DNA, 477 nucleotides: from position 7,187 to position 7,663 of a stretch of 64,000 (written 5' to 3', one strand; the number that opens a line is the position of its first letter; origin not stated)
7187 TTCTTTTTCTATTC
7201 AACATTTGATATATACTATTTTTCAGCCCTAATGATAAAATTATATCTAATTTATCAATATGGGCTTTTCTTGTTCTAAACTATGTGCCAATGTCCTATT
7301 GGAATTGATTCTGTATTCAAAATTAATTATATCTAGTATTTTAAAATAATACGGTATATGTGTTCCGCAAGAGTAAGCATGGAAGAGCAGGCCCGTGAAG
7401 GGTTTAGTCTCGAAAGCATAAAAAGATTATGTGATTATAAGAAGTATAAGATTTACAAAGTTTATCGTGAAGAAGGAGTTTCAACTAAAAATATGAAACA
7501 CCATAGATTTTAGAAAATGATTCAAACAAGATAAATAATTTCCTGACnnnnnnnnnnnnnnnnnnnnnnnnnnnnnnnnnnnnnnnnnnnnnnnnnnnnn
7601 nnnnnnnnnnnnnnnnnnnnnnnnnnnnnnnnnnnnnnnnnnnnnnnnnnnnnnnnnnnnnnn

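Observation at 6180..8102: Degraded integrated islet immediately 3' of tRNA-Gly: orphan cargo gene, serine-recombinase stump, DUF2726 nuclease-fold gene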

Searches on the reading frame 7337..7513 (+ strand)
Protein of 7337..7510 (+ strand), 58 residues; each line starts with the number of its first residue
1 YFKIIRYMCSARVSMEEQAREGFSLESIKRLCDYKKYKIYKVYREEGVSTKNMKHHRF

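Call 4: search_protein_families(library=pfam, proteins=[window:7358-7513:+], max_evalue=1)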
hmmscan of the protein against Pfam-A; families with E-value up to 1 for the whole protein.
window:7358-7513:+ (51 aa): 0 families

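Call 5: search_protein_families(library=ncbifam, proteins=[window:7358-7513:+], max_evalue=1)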
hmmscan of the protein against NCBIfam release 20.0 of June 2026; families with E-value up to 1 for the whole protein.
window:7358-7513:+ (51 aa): 2 families
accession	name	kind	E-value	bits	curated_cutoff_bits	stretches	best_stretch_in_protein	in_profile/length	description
NF047343.1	SCCmet_CcrB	equivalog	1.1e-06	27.6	900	1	4-48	13-61/542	cassette chromosome recombinase CcrB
NF047347.1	SCCmet_CcrC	equivalog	0.02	13.4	900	1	4-48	9-58/558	cassette chromosome recombinase CcrC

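Call 22: search_protein_families(library=padloc, proteins=[window:7358-7513:+], max_evalue=1)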
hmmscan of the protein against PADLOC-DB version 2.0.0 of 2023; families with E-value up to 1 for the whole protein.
window:7358-7513:+ (51 aa): 0 families

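Call 23: search_protein_families(library=phrogs, proteins=[window:7358-7513:+], max_evalue=1)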
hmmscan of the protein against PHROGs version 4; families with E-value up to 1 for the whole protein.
window:7358-7513:+ (51 aa): 1 family
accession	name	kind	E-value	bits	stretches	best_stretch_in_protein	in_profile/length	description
phrog_95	-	integration and excision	0.00011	21.9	1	4-47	94-140/651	integrase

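Call 41: find_homologous_proteins(query=window:7337-7510:+, max_evalue=0.01)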
Query window:7337-7510:+ (58 aa): 3 proteins with E <= 0.01 among 3 candidates.
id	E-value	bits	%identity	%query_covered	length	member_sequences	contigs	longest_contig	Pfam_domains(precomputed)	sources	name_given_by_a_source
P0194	3.8e-26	107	100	88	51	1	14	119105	-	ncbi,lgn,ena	-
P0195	3.6e-9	54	63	83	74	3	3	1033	-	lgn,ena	-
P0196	2.1e-5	42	66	64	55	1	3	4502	PF00239.27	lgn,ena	-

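Call 44: find_encoding_contigs(protein=P0196, flank=5000, max_places=3)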
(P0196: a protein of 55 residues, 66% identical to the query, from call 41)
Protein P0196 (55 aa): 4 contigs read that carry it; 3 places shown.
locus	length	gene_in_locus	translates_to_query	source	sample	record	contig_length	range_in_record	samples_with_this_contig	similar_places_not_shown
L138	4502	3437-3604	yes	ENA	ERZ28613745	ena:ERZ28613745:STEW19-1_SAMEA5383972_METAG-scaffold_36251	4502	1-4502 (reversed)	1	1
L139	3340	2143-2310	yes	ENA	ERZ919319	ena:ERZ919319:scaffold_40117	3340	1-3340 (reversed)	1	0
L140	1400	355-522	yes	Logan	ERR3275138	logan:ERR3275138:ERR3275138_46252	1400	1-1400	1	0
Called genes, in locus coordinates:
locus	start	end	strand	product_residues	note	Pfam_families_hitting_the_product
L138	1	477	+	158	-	?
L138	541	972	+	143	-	-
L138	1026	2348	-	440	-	-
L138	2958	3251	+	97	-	-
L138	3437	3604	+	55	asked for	PF00239:Resolvase (weak)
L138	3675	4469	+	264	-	-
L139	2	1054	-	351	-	?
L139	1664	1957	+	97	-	-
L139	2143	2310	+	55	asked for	PF00239:Resolvase (weak)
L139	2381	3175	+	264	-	-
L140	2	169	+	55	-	?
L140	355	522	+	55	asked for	PF00239:Resolvase (weak)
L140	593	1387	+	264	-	-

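Call 46: search_protein_families(library=pfam, proteins=[L138:3675-4469:+, L138:2958-3251:+, L138:1026-2348:-, L138:541-972:+, P0195, P0196], max_evalue=0.1)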
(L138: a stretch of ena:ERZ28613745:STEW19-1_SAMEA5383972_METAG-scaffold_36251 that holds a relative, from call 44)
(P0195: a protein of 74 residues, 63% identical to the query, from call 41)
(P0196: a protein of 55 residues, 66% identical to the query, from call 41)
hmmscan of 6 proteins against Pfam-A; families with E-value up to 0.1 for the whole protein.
L138:3675-4469:+ (264 aa): 0 families

L138:2958-3251:+ (97 aa): 1 family
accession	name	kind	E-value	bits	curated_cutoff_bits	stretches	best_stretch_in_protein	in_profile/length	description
PF04919.18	DUF655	-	0.0037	17.7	22.2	1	7-70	48-112/181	Protein of unknown function (DUF655)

L138:1026-2348:- (440 aa): 1 family
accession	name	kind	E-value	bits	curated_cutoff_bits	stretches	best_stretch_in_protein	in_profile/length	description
PF14610.12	Psg1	-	0.034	14.4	30.1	1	83-203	83-175/186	Ykl077w/Psg1 (Pma1 Stabilization in Golgi)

L138:541-972:+ (143 aa): 0 families

P0195 (74 aa): 1 family
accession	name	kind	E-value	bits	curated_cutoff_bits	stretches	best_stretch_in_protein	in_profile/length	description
PF00239.26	Resolvase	-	7.2e-06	26.6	23.3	1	12-67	3-54/145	Resolvase, N terminal domain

P0196 (55 aa): 1 family
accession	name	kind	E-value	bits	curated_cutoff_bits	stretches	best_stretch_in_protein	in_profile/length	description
PF00239.26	Resolvase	-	2.4e-06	28.1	23.3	1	10-51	3-40/145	Resolvase, N terminal domain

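Call 52: search_protein_representatives(protein=window:7337-7510:+)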
Query: 58 residues. Proteins with E-value up to 0.001 (for the whole library): 169; up to 1e-10: 2; up to 1e-30: 0. The best 150 are listed.
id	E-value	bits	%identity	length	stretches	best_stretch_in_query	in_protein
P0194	1.2e-26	106.5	100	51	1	8-58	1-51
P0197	2.6e-20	86.8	60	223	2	8-53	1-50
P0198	4.7e-10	54.8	65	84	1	11-56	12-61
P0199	2.8e-09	52.4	62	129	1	11-58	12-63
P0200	7.0e-09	51.2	64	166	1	11-57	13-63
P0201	1.2e-08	50.4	66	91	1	11-54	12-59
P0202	1.9e-08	49.8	63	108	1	8-53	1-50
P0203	2.7e-08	49.3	64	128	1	11-55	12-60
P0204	3.9e-08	48.8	59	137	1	11-56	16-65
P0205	4.0e-08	48.8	63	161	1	11-56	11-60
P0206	6.4e-08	48.2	67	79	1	11-53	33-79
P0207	8.9e-08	47.7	64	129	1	11-54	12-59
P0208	9.7e-08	47.6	71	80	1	24-58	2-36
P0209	1.0e-07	47.5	55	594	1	10-56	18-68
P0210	1.1e-07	47.5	57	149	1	11-56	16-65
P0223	2.8e-07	46.2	63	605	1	11-56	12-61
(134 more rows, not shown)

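Call 77: find_related_loci(query=P0223, collection=viral_contigs, flank=8000)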
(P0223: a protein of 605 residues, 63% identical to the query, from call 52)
Query P0223 (605 aa) in viral_contigs; peptide patterns used: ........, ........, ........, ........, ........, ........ (x = any residue, [..] = any of these).
7 stretches matched a pattern; 1 encode a relative of the query (tblastn E <= 1e-3); 1 distinct loci.
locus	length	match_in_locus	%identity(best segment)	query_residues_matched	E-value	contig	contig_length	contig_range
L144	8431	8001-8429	87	1-143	8e-77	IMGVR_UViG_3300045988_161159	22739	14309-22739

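Call 88: find_related_loci(query=P0197, collection=viral_contigs, flank=8000)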
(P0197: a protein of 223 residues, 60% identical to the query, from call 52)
Query P0197 (223 aa) in viral_contigs; peptide patterns used: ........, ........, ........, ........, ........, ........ (x = any residue, [..] = any of these).
17 stretches matched a pattern; 3 encode a relative of the query (tblastn E <= 1e-3); 3 distinct loci.
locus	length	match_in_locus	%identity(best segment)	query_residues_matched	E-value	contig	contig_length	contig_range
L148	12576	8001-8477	87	4-223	3e-94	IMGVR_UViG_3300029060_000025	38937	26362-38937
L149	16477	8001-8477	84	4-223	2e-89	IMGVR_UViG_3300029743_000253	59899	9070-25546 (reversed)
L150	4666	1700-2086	30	68-186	1e-9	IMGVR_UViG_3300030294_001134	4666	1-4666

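Call 89: find_related_loci(query=P0200, collection=viral_contigs, flank=8000)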
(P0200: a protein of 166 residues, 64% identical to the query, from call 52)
Query P0200 (166 aa) in viral_contigs; peptide patterns used: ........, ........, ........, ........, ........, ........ (x = any residue, [..] = any of these).
19 stretches matched a pattern, but none encodes a relative of the query by tblastn (E <= 1e-3).

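Call 93: search_protein_families(library=phrogs, proteins=[L149:7962-9884:+, L149:6069-7205:+, L149:10377-11708:+, L149:11825-14488:-, L149:14507-16072:-, L149:2883-3662:-, L149:353-1270:-, L148:6130-7224:+, L148:10141-11487:+, L148:2280-3065:-], max_evalue=0.00001)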
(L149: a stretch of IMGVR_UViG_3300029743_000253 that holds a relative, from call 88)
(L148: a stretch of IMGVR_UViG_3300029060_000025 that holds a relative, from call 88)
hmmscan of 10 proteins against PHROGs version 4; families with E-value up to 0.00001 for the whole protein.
L149:7962-9884:+ (640 aa): 3 families
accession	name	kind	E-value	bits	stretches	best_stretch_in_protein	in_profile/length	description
phrog_95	-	integration and excision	1e-106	359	1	8-483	80-562/651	integrase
phrog_125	-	DNA, RNA and nucleotide metabolism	7.6e-35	121.6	1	10-277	14-252/254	DNA invertase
phrog_6620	-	integration and excision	6.9e-09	36.5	1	9-124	49-156/201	transposase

L149:6069-7205:+ (378 aa): 5 families
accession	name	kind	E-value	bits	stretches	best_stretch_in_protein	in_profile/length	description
phrog_1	-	integration and excision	4.4e-60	205.6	1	16-378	115-450/611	integrase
phrog_216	-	integration and excision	4.8e-24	86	1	200-377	72-238/301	integrase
phrog_7685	-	integration and excision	7.5e-12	46.3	1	256-377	122-237/240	integrase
phrog_26960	-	unknown function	2.4e-06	28.9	1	20-148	13-144/146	-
phrog_23783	-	integration and excision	4.4e-06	27.8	1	16-160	6-144/162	integrase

L149:10377-11708:+ (443 aa): 1 family
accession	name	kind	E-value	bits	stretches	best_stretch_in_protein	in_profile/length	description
phrog_31146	-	unknown function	1.7e-22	81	1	68-196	34-161/456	-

L149:11825-14488:- (887 aa): 0 families

L149:14507-16072:- (521 aa): 2 families
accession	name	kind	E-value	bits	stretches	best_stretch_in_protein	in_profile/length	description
phrog_4871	-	other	3.2e-56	192.2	1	155-460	112-413/764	ATP-dependent protease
phrog_168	-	DNA, RNA and nucleotide metabolism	9.7e-06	26.5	1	252-424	41-187/314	clamp loader of DNA polymerase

L149:2883-3662:- (259 aa): 8 families
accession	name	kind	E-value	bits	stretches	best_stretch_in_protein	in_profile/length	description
phrog_186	-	DNA, RNA and nucleotide metabolism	7.5e-30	105.7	1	2-247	19-255/308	DnaD-like helicase loader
phrog_2514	-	DNA, RNA and nucleotide metabolism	2.4e-29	103.4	1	1-177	1-173/270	DnaD-like helicase loader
phrog_27581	-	unknown function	2.7e-19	70.8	1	3-157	26-182/216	-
phrog_7498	-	DNA, RNA and nucleotide metabolism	9.5e-13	48.9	1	4-164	6-180/296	DnaD-like helicase loader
phrog_25773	-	DNA, RNA and nucleotide metabolism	1.3e-10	42.5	1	157-241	49-138/171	replication initiation protein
phrog_36825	-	unknown function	5.2e-10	40.4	1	3-137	2-138/279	-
phrog_4016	-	DNA, RNA and nucleotide metabolism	7.4e-08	33.4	1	158-245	22-115/159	replication initiation protein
phrog_19120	-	unknown function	8.3e-07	30.1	1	166-252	4-96/126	-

L149:353-1270:- (305 aa): 3 families
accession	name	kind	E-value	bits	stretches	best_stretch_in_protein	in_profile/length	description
phrog_434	-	DNA, RNA and nucleotide metabolism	6.6e-34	118.7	1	14-287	63-352/372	RecE-like recombination exonuclease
phrog_6244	-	unknown function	1.3e-09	39.5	1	205-301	19-105/107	-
phrog_149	-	DNA, RNA and nucleotide metabolism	2e-06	27.4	1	46-278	648-883/1242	exonuclease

L148:6130-7224:+ (364 aa): 3 families
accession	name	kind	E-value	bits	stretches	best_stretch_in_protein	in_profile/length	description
phrog_1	-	integration and excision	3.6e-57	196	1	6-363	113-449/611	integrase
phrog_216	-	integration and excision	6.4e-23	82.3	1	118-363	7-238/301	integrase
phrog_7685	-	integration and excision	5.4e-13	50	1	261-363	136-237/240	integrase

L148:10141-11487:+ (448 aa): 2 families
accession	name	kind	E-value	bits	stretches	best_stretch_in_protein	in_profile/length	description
phrog_31146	-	unknown function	1.3e-22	81.3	1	75-200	38-162/456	-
phrog_167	-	tail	4.5e-06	25.6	1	6-402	64-259/1555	tail length tape measure protein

L148:2280-3065:- (261 aa): 1 family
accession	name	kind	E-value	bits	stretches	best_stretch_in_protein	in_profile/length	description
phrog_15768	-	unknown function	5.7e-09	37.3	1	29-235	3-121/228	-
